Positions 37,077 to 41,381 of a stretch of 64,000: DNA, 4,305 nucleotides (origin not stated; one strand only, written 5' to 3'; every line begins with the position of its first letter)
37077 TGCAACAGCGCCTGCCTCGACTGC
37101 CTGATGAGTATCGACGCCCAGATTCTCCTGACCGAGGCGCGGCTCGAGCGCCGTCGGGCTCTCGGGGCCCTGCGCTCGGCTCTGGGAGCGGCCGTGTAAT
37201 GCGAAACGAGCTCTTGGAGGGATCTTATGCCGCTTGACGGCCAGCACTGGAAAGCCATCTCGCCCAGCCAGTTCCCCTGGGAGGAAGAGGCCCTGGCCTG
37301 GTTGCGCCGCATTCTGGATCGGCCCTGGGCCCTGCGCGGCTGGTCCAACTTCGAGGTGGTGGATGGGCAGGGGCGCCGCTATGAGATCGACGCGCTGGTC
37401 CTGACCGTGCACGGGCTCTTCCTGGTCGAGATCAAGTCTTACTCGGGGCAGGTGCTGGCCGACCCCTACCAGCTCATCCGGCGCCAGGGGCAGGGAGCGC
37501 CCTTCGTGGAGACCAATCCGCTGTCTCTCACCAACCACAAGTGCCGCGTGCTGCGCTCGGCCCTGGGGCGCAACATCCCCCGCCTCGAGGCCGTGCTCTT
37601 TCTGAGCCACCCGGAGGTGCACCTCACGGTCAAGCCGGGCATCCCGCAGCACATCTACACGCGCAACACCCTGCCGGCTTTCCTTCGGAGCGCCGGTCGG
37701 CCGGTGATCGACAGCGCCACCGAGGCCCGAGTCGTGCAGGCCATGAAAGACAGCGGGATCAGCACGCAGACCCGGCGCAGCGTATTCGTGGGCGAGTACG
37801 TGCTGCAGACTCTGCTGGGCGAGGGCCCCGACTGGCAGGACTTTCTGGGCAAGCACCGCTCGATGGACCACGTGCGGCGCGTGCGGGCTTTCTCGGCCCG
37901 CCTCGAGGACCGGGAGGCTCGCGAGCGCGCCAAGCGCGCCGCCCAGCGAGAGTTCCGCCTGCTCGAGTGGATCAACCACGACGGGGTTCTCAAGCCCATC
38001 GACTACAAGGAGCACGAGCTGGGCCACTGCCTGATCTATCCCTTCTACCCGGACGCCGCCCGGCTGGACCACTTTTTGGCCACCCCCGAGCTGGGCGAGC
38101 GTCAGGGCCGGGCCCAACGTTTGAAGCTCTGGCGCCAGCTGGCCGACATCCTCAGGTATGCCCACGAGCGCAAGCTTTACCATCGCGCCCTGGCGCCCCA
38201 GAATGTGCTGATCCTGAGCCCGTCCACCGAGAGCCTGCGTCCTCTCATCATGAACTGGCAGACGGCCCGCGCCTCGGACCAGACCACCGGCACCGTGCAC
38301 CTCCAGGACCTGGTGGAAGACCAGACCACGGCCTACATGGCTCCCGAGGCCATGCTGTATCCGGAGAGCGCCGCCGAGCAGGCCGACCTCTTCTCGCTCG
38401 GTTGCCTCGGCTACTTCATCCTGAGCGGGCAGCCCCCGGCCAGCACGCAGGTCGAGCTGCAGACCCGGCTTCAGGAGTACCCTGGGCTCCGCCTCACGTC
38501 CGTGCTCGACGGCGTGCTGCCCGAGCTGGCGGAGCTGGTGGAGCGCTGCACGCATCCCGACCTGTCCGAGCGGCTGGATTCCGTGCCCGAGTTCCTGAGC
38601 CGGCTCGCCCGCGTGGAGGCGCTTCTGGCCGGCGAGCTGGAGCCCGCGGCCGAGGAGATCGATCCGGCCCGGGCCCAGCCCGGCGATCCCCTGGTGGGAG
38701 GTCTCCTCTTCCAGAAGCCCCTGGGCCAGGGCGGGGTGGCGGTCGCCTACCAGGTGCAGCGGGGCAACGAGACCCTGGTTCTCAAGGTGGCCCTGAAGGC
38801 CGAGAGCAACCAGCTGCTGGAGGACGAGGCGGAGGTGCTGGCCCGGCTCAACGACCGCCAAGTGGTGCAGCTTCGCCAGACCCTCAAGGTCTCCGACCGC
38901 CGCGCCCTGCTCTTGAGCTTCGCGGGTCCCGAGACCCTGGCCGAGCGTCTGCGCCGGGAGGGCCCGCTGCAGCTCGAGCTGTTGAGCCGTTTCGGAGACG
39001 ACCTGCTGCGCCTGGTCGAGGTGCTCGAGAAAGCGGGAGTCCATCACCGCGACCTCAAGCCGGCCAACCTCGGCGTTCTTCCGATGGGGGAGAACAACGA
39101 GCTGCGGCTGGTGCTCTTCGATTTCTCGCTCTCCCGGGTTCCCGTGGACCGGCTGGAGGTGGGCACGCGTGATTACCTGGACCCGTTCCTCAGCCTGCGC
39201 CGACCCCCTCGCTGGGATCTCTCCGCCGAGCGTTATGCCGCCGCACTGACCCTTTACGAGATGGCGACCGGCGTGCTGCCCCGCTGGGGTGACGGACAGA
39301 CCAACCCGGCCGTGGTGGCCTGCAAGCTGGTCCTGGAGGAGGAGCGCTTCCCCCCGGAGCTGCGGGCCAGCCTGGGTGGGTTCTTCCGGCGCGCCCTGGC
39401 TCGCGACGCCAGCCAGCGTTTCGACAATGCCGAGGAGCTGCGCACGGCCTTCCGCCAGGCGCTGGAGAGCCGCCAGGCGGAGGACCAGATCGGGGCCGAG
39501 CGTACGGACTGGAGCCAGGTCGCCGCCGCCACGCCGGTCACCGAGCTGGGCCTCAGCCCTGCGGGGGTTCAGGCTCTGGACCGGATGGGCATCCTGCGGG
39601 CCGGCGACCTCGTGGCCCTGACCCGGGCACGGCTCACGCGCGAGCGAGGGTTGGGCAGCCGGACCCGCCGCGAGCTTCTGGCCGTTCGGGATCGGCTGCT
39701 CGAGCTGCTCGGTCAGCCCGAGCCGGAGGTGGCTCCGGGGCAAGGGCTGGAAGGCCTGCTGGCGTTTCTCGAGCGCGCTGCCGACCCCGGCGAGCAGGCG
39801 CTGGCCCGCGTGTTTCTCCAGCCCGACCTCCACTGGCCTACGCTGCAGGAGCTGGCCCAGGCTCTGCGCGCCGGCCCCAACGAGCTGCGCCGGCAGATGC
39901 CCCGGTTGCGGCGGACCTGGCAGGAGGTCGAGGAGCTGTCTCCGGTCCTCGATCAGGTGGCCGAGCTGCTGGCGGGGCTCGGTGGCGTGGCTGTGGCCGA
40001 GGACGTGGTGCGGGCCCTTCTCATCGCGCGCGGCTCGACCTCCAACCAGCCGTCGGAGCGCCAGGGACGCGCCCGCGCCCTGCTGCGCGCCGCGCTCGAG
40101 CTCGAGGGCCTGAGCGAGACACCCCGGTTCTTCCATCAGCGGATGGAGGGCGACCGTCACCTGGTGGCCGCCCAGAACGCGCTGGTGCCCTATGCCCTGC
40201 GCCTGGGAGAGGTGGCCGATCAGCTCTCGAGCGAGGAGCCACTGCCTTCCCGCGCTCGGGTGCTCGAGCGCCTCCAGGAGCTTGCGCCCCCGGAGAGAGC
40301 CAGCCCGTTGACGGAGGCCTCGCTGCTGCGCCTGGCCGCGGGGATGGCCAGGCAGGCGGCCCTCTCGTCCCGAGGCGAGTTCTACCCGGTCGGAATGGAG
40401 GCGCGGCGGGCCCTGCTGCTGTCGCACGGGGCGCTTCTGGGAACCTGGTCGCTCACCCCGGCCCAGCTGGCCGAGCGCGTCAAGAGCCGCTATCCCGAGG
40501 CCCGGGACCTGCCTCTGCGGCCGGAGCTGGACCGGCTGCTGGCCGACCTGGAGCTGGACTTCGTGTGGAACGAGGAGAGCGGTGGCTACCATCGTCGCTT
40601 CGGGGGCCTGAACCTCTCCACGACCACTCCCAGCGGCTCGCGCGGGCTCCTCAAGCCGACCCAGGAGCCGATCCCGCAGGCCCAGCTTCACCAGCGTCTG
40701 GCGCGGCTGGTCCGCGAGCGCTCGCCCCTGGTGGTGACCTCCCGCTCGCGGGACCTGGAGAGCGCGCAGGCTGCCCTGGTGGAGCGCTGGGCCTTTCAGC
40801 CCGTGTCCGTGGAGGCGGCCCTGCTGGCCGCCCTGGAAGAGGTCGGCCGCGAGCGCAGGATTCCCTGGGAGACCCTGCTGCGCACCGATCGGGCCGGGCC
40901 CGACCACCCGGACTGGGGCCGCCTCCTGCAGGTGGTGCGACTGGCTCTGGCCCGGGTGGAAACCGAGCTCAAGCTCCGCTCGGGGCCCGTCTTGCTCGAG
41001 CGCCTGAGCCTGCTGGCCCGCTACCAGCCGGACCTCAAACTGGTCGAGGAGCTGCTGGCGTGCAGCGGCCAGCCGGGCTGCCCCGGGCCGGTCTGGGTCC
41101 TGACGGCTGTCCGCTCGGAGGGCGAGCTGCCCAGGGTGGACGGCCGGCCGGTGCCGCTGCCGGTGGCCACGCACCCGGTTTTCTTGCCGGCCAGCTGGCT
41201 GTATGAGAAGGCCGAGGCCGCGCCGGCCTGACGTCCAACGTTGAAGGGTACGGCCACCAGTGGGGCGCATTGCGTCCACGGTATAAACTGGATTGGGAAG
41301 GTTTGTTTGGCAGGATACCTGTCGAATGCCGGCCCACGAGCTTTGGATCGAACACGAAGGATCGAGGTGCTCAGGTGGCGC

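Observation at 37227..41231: NERD domain fused to a pseudokinase-kinase tandem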

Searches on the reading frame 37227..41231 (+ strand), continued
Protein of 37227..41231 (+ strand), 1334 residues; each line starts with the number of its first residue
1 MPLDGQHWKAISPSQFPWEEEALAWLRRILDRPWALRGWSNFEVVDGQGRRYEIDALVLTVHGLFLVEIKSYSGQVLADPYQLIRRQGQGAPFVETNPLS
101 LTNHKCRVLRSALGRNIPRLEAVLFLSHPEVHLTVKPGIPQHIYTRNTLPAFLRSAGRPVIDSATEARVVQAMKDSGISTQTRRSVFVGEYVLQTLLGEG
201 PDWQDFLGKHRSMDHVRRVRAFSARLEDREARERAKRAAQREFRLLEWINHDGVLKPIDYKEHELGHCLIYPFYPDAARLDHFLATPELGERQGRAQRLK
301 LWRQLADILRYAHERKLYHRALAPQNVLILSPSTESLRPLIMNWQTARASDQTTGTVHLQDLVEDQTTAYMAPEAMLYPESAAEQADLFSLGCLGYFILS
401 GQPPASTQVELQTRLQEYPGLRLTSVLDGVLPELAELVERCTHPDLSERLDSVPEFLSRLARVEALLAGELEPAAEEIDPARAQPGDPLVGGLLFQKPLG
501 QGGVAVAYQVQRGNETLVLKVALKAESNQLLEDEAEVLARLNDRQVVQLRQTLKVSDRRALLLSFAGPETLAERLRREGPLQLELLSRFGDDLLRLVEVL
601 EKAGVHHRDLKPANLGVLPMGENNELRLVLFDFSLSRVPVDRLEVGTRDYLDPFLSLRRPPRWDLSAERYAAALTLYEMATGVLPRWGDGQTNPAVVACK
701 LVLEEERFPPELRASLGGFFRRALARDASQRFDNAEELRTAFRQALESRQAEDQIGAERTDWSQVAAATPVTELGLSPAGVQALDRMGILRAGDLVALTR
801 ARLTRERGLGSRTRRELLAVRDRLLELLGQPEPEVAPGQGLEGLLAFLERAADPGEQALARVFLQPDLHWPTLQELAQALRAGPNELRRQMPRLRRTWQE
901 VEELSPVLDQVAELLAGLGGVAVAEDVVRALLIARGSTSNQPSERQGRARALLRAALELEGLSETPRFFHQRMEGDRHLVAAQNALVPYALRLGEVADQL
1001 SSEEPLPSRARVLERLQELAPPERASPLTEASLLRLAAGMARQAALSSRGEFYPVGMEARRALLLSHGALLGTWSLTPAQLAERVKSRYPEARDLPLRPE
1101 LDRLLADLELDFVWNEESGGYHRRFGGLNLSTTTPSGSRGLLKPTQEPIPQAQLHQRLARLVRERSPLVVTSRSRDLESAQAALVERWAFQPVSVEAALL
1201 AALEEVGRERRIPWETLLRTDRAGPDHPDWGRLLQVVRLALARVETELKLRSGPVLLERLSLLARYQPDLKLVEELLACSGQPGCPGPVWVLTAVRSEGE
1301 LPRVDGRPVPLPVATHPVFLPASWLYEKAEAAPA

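Call 45: find_encoding_contigs(protein=P0010, flank=10000, max_places=1)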
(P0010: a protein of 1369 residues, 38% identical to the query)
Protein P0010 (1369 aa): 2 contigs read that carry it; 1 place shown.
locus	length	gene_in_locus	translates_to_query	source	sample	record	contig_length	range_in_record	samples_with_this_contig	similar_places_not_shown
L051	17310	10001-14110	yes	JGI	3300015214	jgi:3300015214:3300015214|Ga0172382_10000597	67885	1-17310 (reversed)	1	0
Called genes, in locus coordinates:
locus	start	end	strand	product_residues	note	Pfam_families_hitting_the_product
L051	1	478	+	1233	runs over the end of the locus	-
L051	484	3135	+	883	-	-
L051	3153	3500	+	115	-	PF03259:Robl_LC7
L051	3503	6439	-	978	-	PF07603:Lcl_C (faint)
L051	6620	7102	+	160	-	-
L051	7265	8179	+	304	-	PF00586:AIRS, PF02769:AIRS_C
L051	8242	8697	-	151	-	-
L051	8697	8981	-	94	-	-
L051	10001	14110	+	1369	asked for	PF08378:NERD, PF00069:Pkinase, PF07714:PK_Tyr_Ser-Thr, PF00069:Pkinase, PF07714:PK_Tyr_Ser-Thr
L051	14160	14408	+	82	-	-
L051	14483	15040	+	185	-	-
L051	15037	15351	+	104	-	-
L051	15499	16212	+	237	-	PF08797:HIRAN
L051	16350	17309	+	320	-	PF06114:Peptidase_M78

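Call 53: find_encoding_contigs(protein=P0007, flank=10000, max_places=2)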
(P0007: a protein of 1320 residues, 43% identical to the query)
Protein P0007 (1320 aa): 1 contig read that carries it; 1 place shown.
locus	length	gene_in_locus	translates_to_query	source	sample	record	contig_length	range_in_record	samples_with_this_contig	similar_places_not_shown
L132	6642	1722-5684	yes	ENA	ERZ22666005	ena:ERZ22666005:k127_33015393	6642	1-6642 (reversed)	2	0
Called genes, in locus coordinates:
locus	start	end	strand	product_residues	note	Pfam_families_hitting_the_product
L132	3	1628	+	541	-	?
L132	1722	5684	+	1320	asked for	PF08378:NERD, PF00069:Pkinase, PF06293:Kdo (faint), PF07714:PK_Tyr_Ser-Thr, PF00069:Pkinase, PF07714:PK_Tyr_Ser-Thr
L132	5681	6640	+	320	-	?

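Call 60: search_protein_families(library=padloc, proteins=[L044:1454-4888:+, L046:2252-4879:+], max_evalue=0.01)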
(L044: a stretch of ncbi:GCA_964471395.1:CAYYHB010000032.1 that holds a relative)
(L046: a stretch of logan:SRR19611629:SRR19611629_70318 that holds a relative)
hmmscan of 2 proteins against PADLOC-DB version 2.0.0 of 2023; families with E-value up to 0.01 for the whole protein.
L044:1454-4888:+ (1144 aa): 0 families

L046:2252-4879:+ (875 aa): 0 families

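Call 61: search_protein_families(library=ncbifam, proteins=[window:37227-41231:+], max_evalue=0.00001)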
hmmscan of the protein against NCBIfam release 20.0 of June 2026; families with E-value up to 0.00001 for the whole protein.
window:37227-41231:+ (1334 aa): 9 families
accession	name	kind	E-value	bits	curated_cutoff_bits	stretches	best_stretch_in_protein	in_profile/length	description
NF033442.0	BREX_PglW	equivalog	0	1197.8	990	1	6-1327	1-1389/1391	BREX system serine/threonine kinase PglW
NF047741.1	antiphage_MADS6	equivalog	4.1e-74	250.2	460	2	19-605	15-612/612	methylation-associated defense system protein kinase MAD6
NF033483.0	PknB_PASTA_kin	equivalog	6.1e-28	98.2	450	2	499-758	15-281/563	Stk1 family PASTA domain-containing Ser/Thr kinase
NF038150.1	lanthi_synth_IV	equivalog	4e-23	81.7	650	2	237-464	237-457/851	class IV lanthionine synthetase LanL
NF052427.1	StpK7MSMEG_1200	equivalog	2.9e-15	55.8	900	1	495-754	11-277/601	serine/threonine protein kinase StpK7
TIGR03903.1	TOMM_kin_cyc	equivalog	8.8e-11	40.4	705.75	0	533-744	27-246/1267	TOMM system kinase/cyclase fusion protein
NF043056.1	T4SS_LegK1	equivalog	1.2e-06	27.5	550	0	604-673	209-277/516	Dot/Icm T4SS effector kinase LegK1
NF053615.1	SerThrKinAfsKStmc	equivalog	1.9e-06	26.9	1300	0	304-449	120-254/809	protein serine/threonine kinase AfsK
NF009651.0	PRK13184.1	equivalog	4.7e-06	24.8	839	0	299-401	116-227/932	serine/threonine-protein kinase PknD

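Call 89: search_dna_similar(query=window:37227-41231:+, collection=plasmids, mode=protein, max_evalue=1e-30, max_rows=25)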
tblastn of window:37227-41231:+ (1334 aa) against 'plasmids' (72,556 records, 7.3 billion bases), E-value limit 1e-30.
Records with a match: 7; places in all: 7; records where one place covers at least 80% of the query: 2.
Best place of each record, by identity: <60% 7.
By first word of the organism name: Azospirillum 2; Candidatus 1; Sphaerotilus 1; Polaromonas 1; Streptomyces 1; Rhodococcus 1.
By predicted mobility (MOB-suite, as given by PLSDB): non-mobilizable 6; conjugative 1.
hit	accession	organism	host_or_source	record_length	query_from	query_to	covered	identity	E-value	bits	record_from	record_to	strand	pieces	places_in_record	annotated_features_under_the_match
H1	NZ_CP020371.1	Candidatus Thiodictyon syntrophicum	meromictic lake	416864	1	1328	100%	36.1%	0e+0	613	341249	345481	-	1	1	pglW: BREX system serine/threonine kinase PglW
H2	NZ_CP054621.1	Azospirillum oryzae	cell culture,soil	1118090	1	1266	95%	37.0%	3e-175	586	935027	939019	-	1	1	record has no annotation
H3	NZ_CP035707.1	Sphaerotilus sulfidivorans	cell culture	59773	1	938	70%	39.2%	1e-141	532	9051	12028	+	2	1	pglW: BREX system serine/threonine kinase PglW | hypothetical protein | helix-turn-helix transcriptional regulator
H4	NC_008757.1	Polaromonas naphthalenivorans CJ2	-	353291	1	937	70%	37.0%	6e-154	523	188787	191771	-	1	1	pglW: BREX system serine/threonine kinase PglW | helix-turn-helix transcriptional regulator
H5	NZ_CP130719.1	Streptomyces sp. NBC_01334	-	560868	6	811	60%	32.8%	1e-89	329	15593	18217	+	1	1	pglW: BREX system serine/threonine kinase PglW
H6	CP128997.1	Rhodococcus opacus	sludge,sludge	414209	274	752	36%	33.9%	9e-50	202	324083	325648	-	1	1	serine/threonine protein kinase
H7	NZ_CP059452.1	Azospirillum brasilense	Prokaryotes,soil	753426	94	431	25%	37.6%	1e-31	206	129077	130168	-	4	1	hypothetical protein (x2) | NERD domain-containing protein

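Call 90: get_annotated_region(hit=H1, flank=20000)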
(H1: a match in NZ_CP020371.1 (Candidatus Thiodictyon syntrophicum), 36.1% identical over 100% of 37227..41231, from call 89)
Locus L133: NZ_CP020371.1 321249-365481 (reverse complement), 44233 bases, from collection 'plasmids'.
description: Candidatus Thiodictyon syntrophicum strain Cad16T plasmid pTs417, complete sequence
organism: Candidatus Thiodictyon syntrophicum (NCBI taxid 1166950)
taxonomy: Bacteria; Pseudomonadota; Gammaproteobacteria; Chromatiales; Chromatiaceae; Thiodictyon; Candidatus Thiodictyon syntrophicum
host: -; source: meromictic lake; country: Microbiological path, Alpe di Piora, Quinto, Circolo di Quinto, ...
typing (MOB-suite, as given by PLSDB): non-mobilizable
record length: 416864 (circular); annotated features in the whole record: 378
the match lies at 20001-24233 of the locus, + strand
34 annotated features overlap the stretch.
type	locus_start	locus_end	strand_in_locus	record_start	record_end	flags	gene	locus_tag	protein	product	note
CDS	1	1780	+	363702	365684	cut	-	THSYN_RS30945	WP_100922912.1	VTT domain-containing protein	-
CDS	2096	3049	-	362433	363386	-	-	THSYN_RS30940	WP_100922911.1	acetylxylan esterase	-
CDS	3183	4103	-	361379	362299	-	ppk2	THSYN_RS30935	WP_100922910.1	polyphosphate kinase 2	GO:0006793 - phosphorus metabolic process [Evidence IEA]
CDS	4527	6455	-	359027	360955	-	-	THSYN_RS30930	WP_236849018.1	alkaline phosphatase PhoX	-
CDS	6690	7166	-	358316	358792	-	-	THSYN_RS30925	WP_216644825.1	hypothetical protein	-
CDS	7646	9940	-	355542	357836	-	-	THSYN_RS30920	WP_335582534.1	tetratricopeptide repeat protein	-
CDS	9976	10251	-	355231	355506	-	-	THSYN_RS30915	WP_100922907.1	hypothetical protein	-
CDS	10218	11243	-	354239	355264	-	-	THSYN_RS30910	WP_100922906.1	hypothetical protein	-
CDS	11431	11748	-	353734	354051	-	-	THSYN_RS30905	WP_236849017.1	BrnA antitoxin family protein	-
CDS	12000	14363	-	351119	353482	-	-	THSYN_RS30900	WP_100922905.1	hypothetical protein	-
CDS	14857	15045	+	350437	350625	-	-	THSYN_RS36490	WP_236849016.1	cytochrome-c peroxidase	-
CDS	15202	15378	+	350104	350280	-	-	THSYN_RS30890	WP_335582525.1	zf-HC2 domain-containing protein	-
CDS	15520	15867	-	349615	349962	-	-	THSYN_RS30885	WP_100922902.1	hypothetical protein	-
CDS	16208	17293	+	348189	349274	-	-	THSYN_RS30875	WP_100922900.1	phospholipase A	-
CDS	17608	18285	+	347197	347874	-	-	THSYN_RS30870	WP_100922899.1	HAD hydrolase-like protein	-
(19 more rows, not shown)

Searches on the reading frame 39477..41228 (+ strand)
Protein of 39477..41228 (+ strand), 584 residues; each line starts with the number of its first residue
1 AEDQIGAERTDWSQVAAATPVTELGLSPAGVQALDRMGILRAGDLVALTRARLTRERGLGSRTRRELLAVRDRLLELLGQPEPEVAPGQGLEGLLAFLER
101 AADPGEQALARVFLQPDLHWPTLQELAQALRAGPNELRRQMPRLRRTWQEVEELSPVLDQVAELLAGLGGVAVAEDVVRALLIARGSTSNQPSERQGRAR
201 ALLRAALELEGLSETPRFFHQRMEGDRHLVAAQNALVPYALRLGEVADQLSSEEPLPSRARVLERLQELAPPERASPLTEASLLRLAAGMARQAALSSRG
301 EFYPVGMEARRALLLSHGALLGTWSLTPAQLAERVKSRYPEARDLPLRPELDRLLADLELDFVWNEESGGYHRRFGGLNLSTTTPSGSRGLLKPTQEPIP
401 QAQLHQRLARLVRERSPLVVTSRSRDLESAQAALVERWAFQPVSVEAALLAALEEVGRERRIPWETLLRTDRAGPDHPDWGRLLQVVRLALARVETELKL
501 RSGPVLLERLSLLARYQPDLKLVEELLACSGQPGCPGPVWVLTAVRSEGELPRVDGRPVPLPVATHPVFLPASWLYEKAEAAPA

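Call 71: predict_structure(alignment_id=A2)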
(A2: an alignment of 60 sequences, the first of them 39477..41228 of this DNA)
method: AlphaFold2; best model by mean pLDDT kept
length: 584 residues; sequences in the alignment: 60
mean_pLDDT: 91.1   pTM: 0.68
mean pLDDT of the five models: 91.1, 90.5, 90.3, 90.2, 89.9
residues with pLDDT >= 90: 482; 70-90: 57; 50-70: 13; < 50: 32
segments of 3 or more residues with pLDDT < 50: 1-9, 377-394, 580-584
pLDDT, mean of each block of 10 residues (from residue 1): 44 91 95 96 93 85 93 91 71 95 96 95 96 96 97 96 97 98 91 95 98 97 95 98 98 96 98 96 98 97 98 94 90 97 98 96 94 62 33 60 94 96 97 97 98 98 98 96 98 97 96 93 95 92 93 92 87 81 43
secondary structure, 60 per line:
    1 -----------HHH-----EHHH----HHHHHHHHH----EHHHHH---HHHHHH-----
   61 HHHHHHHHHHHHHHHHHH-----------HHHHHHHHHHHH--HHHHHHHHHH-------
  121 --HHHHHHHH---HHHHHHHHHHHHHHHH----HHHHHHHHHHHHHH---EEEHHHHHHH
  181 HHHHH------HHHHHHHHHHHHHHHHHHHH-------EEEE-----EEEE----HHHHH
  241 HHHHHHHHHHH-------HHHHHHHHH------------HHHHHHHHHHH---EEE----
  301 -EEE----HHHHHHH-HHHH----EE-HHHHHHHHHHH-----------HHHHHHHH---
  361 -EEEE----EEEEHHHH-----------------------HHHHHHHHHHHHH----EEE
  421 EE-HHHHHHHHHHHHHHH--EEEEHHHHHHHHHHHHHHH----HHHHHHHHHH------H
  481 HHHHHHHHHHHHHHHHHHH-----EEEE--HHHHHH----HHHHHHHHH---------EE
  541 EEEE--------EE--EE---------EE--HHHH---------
elements in order: H28-36 H42-46 H50-55 H61-78 H90-101 H104-113 H123-130 H134-149 H154-167 E171-173 H174-185 H192-211 E219-222 E228-231 H236-251 H259-267 H280-290 E294-296 E302-304 H309-315 H317-320 H328-338 H350-357 E362-365 E370-373 H374-377 H401-413 E418-422 H424-438 E441-444 H445-459 H464-473 H480-499 E505-508 H511-516 H521-529 E539-544 H572-575
